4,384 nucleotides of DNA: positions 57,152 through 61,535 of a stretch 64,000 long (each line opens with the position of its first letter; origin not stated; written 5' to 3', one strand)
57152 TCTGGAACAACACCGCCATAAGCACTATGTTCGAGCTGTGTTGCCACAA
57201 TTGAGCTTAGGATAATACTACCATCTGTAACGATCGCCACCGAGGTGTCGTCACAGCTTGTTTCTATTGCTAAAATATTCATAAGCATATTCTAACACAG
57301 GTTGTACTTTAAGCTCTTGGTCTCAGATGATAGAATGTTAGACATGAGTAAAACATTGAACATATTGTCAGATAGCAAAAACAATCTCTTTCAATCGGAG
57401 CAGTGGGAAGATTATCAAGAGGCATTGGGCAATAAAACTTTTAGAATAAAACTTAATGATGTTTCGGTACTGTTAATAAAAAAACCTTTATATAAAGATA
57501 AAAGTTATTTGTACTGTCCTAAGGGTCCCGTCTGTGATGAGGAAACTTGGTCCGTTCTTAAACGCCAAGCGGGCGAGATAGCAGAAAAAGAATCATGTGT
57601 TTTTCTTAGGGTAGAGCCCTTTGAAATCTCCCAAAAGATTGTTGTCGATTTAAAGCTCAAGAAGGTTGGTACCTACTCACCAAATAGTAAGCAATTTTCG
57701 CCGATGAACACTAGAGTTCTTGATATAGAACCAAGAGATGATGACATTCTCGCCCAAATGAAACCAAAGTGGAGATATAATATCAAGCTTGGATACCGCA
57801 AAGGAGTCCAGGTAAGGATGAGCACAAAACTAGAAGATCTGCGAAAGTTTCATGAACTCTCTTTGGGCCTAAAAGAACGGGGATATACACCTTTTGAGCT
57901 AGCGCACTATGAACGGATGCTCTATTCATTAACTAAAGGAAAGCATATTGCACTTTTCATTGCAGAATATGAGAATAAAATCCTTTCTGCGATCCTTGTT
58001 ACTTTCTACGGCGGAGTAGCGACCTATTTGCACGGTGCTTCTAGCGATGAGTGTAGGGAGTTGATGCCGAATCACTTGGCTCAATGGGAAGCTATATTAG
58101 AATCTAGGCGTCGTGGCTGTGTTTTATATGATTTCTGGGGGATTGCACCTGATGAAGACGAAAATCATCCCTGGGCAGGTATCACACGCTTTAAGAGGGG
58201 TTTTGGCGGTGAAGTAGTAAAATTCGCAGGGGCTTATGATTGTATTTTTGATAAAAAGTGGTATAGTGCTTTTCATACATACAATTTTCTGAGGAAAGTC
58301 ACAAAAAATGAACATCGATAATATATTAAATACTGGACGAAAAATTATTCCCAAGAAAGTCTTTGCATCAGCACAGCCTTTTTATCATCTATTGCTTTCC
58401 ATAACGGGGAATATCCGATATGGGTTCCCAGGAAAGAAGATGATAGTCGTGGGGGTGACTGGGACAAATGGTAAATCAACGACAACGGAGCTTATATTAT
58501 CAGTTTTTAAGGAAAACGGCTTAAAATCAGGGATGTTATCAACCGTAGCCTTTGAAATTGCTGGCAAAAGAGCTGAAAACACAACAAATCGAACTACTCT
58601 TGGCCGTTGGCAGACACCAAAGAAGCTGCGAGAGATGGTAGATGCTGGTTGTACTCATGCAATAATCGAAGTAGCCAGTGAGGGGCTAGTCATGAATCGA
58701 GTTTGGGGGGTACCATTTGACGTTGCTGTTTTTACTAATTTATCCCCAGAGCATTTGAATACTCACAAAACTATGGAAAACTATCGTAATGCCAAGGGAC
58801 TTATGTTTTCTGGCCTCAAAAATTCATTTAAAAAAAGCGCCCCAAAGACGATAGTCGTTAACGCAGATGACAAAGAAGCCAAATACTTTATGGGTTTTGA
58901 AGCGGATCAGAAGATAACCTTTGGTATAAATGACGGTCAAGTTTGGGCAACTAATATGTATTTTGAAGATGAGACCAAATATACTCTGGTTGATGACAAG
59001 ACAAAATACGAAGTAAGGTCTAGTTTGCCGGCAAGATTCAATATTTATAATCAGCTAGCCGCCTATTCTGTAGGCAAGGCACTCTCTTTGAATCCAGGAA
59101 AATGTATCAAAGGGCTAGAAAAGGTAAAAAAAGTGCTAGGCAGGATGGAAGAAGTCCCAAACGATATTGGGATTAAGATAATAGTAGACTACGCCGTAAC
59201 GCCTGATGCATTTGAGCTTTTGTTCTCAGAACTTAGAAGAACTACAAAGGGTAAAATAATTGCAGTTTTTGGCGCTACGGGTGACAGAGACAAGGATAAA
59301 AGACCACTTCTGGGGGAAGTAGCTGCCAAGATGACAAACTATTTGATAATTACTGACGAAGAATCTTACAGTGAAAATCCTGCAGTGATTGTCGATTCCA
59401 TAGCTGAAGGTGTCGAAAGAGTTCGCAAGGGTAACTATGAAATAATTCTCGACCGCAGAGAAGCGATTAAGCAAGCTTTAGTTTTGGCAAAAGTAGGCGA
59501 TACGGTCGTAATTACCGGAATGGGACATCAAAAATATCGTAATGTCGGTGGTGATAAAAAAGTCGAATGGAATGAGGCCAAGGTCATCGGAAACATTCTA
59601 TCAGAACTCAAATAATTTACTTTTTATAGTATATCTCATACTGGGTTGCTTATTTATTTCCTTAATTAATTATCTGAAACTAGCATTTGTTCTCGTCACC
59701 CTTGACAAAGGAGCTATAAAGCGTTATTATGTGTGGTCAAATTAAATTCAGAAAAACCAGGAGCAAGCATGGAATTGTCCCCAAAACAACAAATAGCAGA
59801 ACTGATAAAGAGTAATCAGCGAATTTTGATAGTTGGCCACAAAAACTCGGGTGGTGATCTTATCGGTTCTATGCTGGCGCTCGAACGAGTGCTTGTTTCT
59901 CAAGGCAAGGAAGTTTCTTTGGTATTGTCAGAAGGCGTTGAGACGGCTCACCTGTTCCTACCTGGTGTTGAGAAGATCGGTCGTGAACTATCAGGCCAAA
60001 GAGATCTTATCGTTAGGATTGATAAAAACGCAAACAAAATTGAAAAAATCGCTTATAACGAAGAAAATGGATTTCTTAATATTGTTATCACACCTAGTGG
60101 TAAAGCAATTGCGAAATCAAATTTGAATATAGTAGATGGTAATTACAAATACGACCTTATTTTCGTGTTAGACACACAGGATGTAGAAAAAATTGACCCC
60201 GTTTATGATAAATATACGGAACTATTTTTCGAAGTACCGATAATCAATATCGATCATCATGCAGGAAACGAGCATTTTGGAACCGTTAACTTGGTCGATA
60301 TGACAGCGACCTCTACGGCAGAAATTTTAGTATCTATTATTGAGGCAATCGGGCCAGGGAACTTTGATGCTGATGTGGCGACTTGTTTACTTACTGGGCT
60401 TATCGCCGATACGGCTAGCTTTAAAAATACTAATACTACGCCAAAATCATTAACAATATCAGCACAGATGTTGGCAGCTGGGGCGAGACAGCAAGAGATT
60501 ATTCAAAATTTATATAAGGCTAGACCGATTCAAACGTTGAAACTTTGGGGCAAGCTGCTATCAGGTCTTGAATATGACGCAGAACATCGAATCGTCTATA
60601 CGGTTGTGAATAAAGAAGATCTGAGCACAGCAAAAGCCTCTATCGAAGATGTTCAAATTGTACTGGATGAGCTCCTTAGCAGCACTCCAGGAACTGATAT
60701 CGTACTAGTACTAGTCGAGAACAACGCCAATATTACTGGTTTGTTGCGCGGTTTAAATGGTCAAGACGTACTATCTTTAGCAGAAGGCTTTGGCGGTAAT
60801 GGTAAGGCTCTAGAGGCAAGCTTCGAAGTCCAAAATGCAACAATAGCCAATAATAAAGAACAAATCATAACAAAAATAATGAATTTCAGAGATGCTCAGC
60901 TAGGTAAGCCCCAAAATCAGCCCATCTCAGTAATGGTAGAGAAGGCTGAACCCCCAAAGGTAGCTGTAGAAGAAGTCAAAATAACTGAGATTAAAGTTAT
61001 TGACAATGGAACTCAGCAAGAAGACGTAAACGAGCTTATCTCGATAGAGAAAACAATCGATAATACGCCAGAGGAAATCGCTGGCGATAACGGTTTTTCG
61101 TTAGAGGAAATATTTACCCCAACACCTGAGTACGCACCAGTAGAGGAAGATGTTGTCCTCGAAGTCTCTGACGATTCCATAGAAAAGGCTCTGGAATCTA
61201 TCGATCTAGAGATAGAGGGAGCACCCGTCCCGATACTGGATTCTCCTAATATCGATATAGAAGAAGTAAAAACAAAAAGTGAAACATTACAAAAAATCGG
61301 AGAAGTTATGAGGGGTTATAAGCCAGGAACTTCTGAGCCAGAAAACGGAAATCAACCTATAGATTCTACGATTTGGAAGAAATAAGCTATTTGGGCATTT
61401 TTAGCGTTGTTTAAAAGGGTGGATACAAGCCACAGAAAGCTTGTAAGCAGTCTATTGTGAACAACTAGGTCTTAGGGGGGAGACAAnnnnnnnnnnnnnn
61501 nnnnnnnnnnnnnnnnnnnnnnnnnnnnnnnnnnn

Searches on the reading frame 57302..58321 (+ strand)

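Call 20: search_protein_families(library=pfam, proteins=[window:57302-58321:+], max_evalue=0.0001)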
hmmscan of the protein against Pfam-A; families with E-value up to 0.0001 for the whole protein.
window:57302-58321:+ (339 aa): 2 families
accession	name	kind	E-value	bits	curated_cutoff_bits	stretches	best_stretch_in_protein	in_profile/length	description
PF02388.22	FemAB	-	2.3e-34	119.3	24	2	217-325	296-402/406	FemAB family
PF13480.13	Acetyltransf_6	-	7.5e-12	46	22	1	162-283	13-137/143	Acetyltransferase (GNAT) domain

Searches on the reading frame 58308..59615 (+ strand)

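Call 21: search_protein_families(library=pfam, proteins=[window:58308-59615:+], max_evalue=0.0001)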
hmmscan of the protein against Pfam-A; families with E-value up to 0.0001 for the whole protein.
window:58308-59615:+ (435 aa): 2 families
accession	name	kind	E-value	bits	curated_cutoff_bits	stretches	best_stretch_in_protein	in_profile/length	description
PF08245.18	Mur_ligase_M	-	2.2e-46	158.8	24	1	50-254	1-198/200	Mur ligase middle domain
PF02875.26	Mur_ligase_C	-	4.2e-27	95.9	28.4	1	278-405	1-126/127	Mur ligase, glutamate ligase domain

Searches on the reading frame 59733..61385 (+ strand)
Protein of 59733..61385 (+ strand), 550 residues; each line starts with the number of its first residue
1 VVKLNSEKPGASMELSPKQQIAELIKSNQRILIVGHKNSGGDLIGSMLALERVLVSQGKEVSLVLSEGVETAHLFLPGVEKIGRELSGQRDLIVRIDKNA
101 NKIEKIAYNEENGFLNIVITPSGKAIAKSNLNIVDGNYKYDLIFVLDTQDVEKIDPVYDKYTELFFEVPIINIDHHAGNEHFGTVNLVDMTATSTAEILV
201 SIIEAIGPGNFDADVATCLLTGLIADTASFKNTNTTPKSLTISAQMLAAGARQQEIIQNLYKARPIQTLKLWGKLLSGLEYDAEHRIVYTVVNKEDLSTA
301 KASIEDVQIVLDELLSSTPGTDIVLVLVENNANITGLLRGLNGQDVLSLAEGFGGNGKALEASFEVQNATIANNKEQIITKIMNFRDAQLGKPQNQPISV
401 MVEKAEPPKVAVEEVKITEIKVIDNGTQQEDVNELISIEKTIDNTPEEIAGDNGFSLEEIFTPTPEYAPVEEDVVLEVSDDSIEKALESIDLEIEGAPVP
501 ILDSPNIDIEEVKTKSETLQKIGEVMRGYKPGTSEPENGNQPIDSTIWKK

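Call 21: search_protein_families(library=pfam, proteins=[window:59733-61385:+], max_evalue=0.0001)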
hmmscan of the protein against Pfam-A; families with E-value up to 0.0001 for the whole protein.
window:59733-61385:+ (550 aa): 1 family
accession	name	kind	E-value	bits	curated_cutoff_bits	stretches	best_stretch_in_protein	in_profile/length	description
PF01368.27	DHH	-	9.4e-14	52.2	28.1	1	30-222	1-124/125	DHH family, N-terminal domain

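Call 51: search_protein_families(library=ncbifam, proteins=[window:59733-61385:+], max_evalue=0.01)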
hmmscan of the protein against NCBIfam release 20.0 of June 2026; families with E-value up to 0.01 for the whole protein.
window:59733-61385:+ (550 aa): 4 families
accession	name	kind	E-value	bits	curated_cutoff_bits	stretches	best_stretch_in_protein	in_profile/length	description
NF053633.1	OlncasPapPhNrnA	equivalog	1.2e-15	57.3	350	1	144-363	83-294/317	bifunctional oligoribonuclease/PAP phosphatase NrnA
NF011110.0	PRK14538.1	equivalog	2.3e-09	36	707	1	139-377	445-673/838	putative bifunctional signaling protein/50S ribosomal protein L9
NF003877.0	PRK05427.1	equivalog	4.2e-06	26.4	283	1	173-264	94-187/308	manganese-dependent inorganic pyrophosphatase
NF011445.0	PRK14869.2-1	equivalog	0.00044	18.8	483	0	173-246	333-407/548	putative manganese-dependent inorganic diphosphatase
